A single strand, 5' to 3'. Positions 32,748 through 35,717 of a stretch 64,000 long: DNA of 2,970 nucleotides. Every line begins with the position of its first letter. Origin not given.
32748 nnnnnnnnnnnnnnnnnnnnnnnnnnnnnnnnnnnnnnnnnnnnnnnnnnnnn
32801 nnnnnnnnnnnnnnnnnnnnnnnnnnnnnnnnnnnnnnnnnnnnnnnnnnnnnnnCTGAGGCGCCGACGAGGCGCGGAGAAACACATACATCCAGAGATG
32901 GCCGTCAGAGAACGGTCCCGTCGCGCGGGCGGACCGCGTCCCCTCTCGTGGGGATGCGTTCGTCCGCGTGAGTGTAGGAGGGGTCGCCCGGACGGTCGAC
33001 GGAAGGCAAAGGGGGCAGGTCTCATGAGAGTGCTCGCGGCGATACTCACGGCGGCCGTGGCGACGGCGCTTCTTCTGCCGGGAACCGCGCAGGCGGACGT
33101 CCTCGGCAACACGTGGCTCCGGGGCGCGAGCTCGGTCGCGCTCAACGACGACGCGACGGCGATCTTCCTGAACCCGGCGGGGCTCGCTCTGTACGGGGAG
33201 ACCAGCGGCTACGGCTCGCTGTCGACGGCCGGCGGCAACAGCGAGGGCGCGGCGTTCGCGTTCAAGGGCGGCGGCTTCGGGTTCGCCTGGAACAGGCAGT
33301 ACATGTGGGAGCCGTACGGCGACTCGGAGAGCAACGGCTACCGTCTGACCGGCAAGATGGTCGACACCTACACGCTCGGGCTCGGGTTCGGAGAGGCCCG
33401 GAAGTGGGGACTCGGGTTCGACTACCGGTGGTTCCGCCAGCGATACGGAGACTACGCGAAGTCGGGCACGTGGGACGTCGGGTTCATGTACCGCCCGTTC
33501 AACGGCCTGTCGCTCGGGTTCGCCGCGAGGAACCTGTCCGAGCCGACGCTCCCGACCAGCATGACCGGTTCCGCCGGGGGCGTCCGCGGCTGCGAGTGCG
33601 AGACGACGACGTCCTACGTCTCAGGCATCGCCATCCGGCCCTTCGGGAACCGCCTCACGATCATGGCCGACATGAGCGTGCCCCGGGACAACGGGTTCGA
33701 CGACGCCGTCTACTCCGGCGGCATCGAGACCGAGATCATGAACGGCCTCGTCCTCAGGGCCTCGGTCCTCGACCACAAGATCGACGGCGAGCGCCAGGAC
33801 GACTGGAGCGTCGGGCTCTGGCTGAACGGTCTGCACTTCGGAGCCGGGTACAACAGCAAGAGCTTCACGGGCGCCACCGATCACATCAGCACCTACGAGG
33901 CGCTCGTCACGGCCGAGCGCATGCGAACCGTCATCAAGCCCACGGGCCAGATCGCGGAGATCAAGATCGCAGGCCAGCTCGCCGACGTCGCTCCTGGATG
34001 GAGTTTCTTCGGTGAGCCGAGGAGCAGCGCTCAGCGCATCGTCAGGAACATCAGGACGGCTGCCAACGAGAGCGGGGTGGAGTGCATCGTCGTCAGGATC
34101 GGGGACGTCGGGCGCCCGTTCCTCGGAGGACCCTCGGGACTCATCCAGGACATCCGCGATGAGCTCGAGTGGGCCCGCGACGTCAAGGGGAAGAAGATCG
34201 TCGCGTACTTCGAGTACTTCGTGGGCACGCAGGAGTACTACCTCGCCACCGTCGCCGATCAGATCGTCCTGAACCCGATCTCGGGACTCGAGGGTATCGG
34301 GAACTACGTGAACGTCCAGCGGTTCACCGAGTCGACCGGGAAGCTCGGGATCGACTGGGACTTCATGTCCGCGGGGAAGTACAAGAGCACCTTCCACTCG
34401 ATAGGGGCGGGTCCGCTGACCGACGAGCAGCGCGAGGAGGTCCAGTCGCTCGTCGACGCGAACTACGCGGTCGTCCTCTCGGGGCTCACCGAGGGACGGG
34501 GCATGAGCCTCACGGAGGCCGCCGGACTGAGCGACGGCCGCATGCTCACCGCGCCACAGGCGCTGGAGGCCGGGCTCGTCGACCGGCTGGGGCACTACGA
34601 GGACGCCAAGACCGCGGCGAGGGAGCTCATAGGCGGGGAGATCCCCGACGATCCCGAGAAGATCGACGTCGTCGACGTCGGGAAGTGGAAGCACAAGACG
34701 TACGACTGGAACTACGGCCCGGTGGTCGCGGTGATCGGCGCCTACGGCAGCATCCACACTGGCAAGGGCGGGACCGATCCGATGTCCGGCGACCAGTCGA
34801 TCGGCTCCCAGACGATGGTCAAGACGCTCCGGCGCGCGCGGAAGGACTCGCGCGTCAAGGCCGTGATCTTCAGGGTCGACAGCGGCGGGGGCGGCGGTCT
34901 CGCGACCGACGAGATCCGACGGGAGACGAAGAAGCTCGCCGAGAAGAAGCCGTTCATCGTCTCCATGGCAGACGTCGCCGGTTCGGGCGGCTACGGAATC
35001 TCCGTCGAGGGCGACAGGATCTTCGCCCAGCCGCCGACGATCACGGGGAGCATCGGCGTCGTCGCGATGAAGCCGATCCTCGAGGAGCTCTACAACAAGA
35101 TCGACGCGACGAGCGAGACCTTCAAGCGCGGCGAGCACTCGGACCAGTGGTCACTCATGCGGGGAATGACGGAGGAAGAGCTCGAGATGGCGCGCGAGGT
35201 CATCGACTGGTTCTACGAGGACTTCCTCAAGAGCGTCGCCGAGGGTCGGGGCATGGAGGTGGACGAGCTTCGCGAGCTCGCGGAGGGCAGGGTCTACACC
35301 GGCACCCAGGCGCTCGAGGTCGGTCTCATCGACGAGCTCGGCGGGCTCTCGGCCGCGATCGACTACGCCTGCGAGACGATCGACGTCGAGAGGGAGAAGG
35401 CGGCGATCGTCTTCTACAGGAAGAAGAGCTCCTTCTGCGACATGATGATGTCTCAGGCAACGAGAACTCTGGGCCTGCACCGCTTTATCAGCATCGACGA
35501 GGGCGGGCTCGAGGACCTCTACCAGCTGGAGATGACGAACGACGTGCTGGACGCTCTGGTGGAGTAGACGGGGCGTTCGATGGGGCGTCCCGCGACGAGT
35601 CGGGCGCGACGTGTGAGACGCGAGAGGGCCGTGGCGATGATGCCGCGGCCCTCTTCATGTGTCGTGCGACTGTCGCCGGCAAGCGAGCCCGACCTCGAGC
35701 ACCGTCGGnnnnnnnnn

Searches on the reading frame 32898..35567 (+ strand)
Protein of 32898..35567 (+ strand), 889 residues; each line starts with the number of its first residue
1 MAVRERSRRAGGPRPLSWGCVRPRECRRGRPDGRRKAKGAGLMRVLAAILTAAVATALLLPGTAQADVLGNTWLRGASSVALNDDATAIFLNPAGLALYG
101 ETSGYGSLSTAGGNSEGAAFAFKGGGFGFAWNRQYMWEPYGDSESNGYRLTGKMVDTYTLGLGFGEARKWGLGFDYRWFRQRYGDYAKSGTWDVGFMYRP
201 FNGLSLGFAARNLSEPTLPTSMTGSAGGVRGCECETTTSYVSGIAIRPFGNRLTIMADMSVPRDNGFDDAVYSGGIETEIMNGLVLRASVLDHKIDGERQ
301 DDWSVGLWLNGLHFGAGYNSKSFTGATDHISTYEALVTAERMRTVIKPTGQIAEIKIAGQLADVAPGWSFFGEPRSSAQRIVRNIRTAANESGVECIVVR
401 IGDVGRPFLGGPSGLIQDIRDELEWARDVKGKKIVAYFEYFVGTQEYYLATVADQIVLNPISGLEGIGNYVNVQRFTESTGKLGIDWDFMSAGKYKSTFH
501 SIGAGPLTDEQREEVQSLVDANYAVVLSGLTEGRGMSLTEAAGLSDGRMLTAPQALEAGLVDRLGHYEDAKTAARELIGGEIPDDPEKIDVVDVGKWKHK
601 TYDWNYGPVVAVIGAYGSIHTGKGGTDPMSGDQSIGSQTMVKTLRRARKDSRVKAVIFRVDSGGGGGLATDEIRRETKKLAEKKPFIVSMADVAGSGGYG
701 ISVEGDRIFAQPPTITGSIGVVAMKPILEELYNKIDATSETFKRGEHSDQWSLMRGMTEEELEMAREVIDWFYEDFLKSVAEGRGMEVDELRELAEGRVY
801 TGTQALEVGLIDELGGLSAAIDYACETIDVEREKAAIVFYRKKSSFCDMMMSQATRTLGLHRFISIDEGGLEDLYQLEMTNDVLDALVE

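Call 54: search_protein_families(library=pfam, proteins=[window:32898-35567:+], max_evalue=0.001)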
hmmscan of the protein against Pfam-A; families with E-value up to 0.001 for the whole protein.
window:32898-35567:+ (889 aa): 2 families
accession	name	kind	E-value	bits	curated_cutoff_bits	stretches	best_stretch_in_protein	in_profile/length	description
PF01343.23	Peptidase_S49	-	3.7e-74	248.3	24.9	2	679-828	2-151/154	Peptidase family S49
PF13729.12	TraF_2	-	0.00017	21.3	25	1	49-245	95-251/264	F plasmid transfer operon, TraF, protein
